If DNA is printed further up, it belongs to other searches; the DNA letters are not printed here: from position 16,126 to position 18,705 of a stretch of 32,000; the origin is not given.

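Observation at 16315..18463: Methyltransferase core sandwiched between two diverged copies of the same ~220-aa domain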

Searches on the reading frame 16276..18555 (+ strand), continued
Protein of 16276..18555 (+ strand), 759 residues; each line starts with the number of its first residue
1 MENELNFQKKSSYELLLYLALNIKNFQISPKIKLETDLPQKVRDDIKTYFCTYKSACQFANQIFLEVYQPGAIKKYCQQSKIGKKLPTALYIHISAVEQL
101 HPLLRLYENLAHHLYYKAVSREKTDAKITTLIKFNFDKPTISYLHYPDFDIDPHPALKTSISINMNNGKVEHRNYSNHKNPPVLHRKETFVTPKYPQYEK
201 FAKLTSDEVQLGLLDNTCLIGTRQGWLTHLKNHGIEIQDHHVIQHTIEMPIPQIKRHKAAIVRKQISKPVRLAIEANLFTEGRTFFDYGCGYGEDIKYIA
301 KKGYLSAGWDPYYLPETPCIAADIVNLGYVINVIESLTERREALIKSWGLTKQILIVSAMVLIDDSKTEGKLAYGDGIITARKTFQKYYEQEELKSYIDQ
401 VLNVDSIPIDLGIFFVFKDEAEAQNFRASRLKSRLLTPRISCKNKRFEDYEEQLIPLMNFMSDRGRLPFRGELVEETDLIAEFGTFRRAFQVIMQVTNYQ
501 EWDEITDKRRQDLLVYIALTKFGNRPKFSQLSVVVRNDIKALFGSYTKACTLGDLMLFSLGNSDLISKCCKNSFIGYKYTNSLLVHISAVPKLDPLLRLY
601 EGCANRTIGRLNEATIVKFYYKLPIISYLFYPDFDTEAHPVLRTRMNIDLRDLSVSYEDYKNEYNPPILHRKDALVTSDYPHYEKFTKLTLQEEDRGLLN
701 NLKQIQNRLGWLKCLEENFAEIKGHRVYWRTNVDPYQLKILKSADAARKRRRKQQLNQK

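Call 62: search_protein_families(library=pfam, proteins=[L086:7010-7486:+, L003:177-2018:+, L003:2024-3628:+], max_evalue=1)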
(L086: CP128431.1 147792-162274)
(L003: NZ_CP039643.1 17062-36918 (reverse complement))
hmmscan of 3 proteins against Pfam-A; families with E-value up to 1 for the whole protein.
L086:7010-7486:+ (159 aa): 0 families

L003:177-2018:+ (614 aa): 1 family
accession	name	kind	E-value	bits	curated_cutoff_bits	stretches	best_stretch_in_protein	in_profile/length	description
PF13191.12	AAA_16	-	0.12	13.3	32.6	1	51-85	17-51/167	AAA ATPase domain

L003:2024-3628:+ (535 aa): 0 families

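Call 66: search_protein_families(library=ncbifam, proteins=[L003:177-2018:+, L003:2024-3628:+, L003:3644-8956:+, L002:8541-8831:+], max_evalue=0.01)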
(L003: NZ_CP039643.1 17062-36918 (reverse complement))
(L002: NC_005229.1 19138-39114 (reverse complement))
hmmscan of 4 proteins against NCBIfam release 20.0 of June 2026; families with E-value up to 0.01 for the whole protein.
L003:177-2018:+ (614 aa): 0 families

L003:2024-3628:+ (535 aa): 1 family
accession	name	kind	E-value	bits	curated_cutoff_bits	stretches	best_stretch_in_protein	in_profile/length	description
NF047733.1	antiphage_MADS7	equivalog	5.8e-08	32.3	410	1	431-525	415-520/529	methylation-associated defense system protein MAD7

L003:3644-8956:+ (1771 aa): 6 families
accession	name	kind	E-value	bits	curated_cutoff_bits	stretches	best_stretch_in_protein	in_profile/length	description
NF007615.0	PRK10263.1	equivalog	8.8e-25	86.6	1566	2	1537-1644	1010-1116/1355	DNA translocase FtsK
TIGR03928.1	T7_EssCb_Firm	equivalog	1.3e-24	86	778.4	2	1538-1765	811-1032/1296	type VII secretion protein EssC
TIGR03924.1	T7SS_EccC_a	equivalog_domain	3.1e-23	82.4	509.15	1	1491-1740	412-657/673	type VII secretion protein EccCa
NF041214.1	plasmid_TraB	equivalog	4.1e-13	48.7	800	1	1510-1723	223-421/639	plasmid transfer protein TraB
TIGR03925.1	T7SS_EccC_b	equivalog_domain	2.8e-11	42.4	346.55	1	1535-1728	74-264/564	type VII secretion protein EccCb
TIGR03743.1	SXT_TraD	subfamily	1.5e-06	27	366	1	1532-1584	170-218/636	conjugative transfer system coupling protein TraD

L002:8541-8831:+ (97 aa): 1 family
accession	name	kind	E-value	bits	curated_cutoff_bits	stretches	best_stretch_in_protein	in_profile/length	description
NF041791.1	anti-phage_ZorE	equivalog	4.5e-06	25.7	600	1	3-77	186-248/358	type II Zorya anti-phage system protein ZorE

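Call 74: search_protein_families(library=ncbifam, proteins=[L087:6590-8827:+, L087:8908-10407:+, L087:10397-11590:-, L087:11594-12769:+, L087:12769-14289:+, L087:14264-16264:+, L087:5867-6583:+, L087:77-2308:-], max_evalue=0.00001)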
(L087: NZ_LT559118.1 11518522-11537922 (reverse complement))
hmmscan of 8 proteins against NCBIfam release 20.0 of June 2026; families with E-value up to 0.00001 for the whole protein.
L087:6590-8827:+ (746 aa): 1 family
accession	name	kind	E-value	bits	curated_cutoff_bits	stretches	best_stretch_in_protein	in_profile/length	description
TIGR03187.1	DGQHR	domain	1e-07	32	58.85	1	64-286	34-175/276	DGQHR domain-containing protein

L087:8908-10407:+ (500 aa): 1 family
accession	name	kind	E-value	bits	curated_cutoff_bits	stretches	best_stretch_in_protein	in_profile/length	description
TIGR04096.1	dnd_rel_methyl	subfamily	5e-149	497.1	150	1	32-498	3-477/478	DNA phosphorothioation-associated putative methyltransferase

L087:10397-11590:- (397 aa): 15 families
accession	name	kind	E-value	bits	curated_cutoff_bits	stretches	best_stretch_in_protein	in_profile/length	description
TIGR03235.1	DNA_S_dndA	equivalog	1.2e-152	508.3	480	1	16-367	1-353/353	cysteine desulfurase DndA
NF010611.0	PRK14012.1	equivalog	3.2e-103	345.8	548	1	12-366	4-358/406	IscS subfamily cysteine desulfurase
TIGR03402.1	FeS_nifS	equivalog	8.6e-102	340.7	530.75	1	16-380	2-362/379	cysteine desulfurase NifS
TIGR02006.1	IscS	equivalog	2e-100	336.7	643.2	1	14-366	4-354/402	IscS subfamily cysteine desulfurase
TIGR03403.1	nifS_epsilon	equivalog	1.6e-67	228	587.7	1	16-367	2-353/382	NifS family cysteine desulfurase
NF002806.0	PRK02948.1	subfamily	1.4e-64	218.4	304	1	15-383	2-367/381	IscS subfamily cysteine desulfurase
TIGR01977.1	am_tr_V_EF2568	hypoth_equivalog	3.5e-40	138.2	377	1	16-339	2-338/376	cysteine desulfurase family protein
TIGR01979.1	sufS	subfamily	1.2e-36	126.4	475.1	1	12-244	17-249/403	SufS family cysteine desulfurase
NF040779.1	Sec_lyase_SclA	exception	3.3e-25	88.8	525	1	16-334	2-331/378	selenocysteine lyase SclA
NF041166.1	f2_encap_cargo1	exception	1.5e-24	87.1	800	1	14-228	246-462/623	family 2A encapsulin nanocompartment cargo protein cysteine desulfurase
NF006791.0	PRK09295.1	equivalog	1.7e-19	70.2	661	1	13-233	23-245/406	cysteine desulfurase SufS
TIGR01976.1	am_tr_V_VC1184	hypoth_equivalog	2.2e-19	70.1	352.35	1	11-291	16-294/401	cysteine desulfurase-like protein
TIGR03392.1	FeS_syn_CsdA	equivalog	3e-18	66.2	493.6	1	13-225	16-230/398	cysteine desulfurase CsdA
NF008126.0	PRK10874.1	equivalog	1.3e-17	64.1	607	1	14-225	20-233/401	cysteine desulfurase CsdA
TIGR04343.1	egtE_PLP_lyase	equivalog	1.6e-12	46.9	400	1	15-228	15-217/370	ergothioneine biosynthesis PLP-dependent enzyme EgtE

L087:11594-12769:+ (392 aa): 2 families
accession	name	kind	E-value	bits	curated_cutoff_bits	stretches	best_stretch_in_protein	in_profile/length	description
TIGR03233.1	DNA_S_dndB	equivalog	8.8e-162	538.1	328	1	33-387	2-355/355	DNA sulfur modification protein DndB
TIGR03187.1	DGQHR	domain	8e-81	271.8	58.85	1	39-315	1-275/276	DGQHR domain-containing protein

L087:12769-14289:+ (507 aa): 7 families
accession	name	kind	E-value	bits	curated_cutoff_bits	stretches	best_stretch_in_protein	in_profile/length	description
NF005316.0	PRK06850.1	equivalog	4.9e-211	701.9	536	1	26-490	9-476/505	hypothetical protein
TIGR03183.1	DNA_S_dndC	equivalog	1.8e-210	699.5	290.4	1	35-470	2-446/447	DNA phosphorothioation system sulfurtransferase DndC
NF010367.0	PRK13795.1-2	equivalog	8.6e-13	47.6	456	1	38-236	234-398/584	hypothetical protein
NF006351.0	PRK08576.1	equivalog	8.3e-11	41.1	290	1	48-232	236-380/436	hypothetical protein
NF010368.0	PRK13795.1-3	equivalog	1.4e-10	40.1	588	1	39-237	240-404/635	hypothetical protein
NF010369.0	PRK13795.1-4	equivalog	3.6e-10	38.7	1086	1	46-231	251-406/633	hypothetical protein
NF010366.0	PRK13795.1-1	equivalog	4.8e-10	38.2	745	1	46-231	266-421/667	hypothetical protein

L087:14264-16264:+ (667 aa): 11 families
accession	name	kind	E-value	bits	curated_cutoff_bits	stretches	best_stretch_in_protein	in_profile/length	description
TIGR03185.1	DNA_S_dndD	equivalog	1.5e-205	684.5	245.85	1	6-658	1-649/650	DNA sulfur modification protein DndD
NF041035.1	Rad50_Halo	equivalog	7.1e-15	54.5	1000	2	6-119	1-94/883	DNA double-strand break repair ATPase Rad50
NF053563.1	Rkd4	equivalog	1e-14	53.6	860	2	8-132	3-108/747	arcadin-4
NF002572.0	PRK02224.1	equivalog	2.5e-13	49.3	1087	1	6-147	1-122/888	DNA double-strand break repair ATPase Rad50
NF003034.1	PRK03918.1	equivalog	1.9e-12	46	700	1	6-291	1-263/878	DNA double-strand break repair ATPase Rad50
NF045487.1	ASRP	equivalog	6.1e-12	44.9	300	1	381-610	333-580/593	archaea-specific SMC-related protein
TIGR00618.1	sbcc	subfamily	3.9e-11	41.7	478.5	1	10-67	5-61/1043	exonuclease subunit SbcC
NF045780.1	TrlF_fam_ATP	equivalog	3.6e-07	29.3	350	1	43-570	319-835/944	TrlF family AAA-like ATPase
NF002244.0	PRK01156.1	equivalog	1.1e-06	27.1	847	0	6-145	1-120/895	DNA double-strand break repair ATPase Rad50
NF041034.1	Rad50_Sulf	equivalog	1.3e-06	26.7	1000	0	540-626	759-848/872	DNA double-strand break repair ATPase Rad50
TIGR00611.2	recf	equivalog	1.8e-06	27.3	172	0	25-60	15-48/339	DNA replication/repair protein RecF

L087:5867-6583:+ (239 aa): 0 families

L087:77-2308:- (743 aa): 0 families
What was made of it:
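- Closest known: NCBIfam TIGR04096. Same: Single-D members lie beside dndA-D (call 74).
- M-D proteins sit inside classical dnd clusters in Actinomycetota (call 74).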

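Call 84: find_encoding_contigs(protein=P0021, flank=10000, max_places=2)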
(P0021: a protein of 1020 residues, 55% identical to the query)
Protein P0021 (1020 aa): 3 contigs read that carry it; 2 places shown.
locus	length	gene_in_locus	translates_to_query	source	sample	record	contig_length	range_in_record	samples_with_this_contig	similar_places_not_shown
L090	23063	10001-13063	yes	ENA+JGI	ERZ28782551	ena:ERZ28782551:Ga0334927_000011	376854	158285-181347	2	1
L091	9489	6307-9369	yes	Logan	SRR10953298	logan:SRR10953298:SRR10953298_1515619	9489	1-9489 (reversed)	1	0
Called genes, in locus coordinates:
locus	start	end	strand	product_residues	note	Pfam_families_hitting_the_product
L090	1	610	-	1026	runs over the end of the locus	PF25487:ETR1_N, PF08448:PAS_4, PF00989:PAS, PF08448:PAS_4, PF13426:PAS_9, PF08447:PAS_3, PF00989:PAS, PF00989:PAS, +7 more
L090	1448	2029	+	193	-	-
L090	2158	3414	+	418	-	PF05977:MFS_3, PF07690:MFS_1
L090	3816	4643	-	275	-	PF11103:DUF2887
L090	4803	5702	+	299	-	PF00561:Abhydrolase_1, PF12697:Abhydrolase_6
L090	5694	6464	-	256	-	PF02463:SMC_N (weak), PF00005:ABC_tran, PF13304:AAA_21 (weak)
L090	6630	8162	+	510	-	PF00497:SBP_bac_3, PF10613:Lig_chan-Glu_bd, PF00528:BPD_transp_1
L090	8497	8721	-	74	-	PF07927:HicA_toxin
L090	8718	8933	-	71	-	PF15919:HicB_lk_antitox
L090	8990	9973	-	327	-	PF00291:PALP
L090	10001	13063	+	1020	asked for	-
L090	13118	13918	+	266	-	PF11103:DUF2887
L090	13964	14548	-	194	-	-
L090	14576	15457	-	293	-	PF00520:Ion_trans (weak), PF01007:IRK, PF07885:Ion_trans_2, PF17655:IRK_C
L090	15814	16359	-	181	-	PF00702:Hydrolase (faint), PF08645:PNK3P, PF13242:Hydrolase_like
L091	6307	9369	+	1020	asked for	-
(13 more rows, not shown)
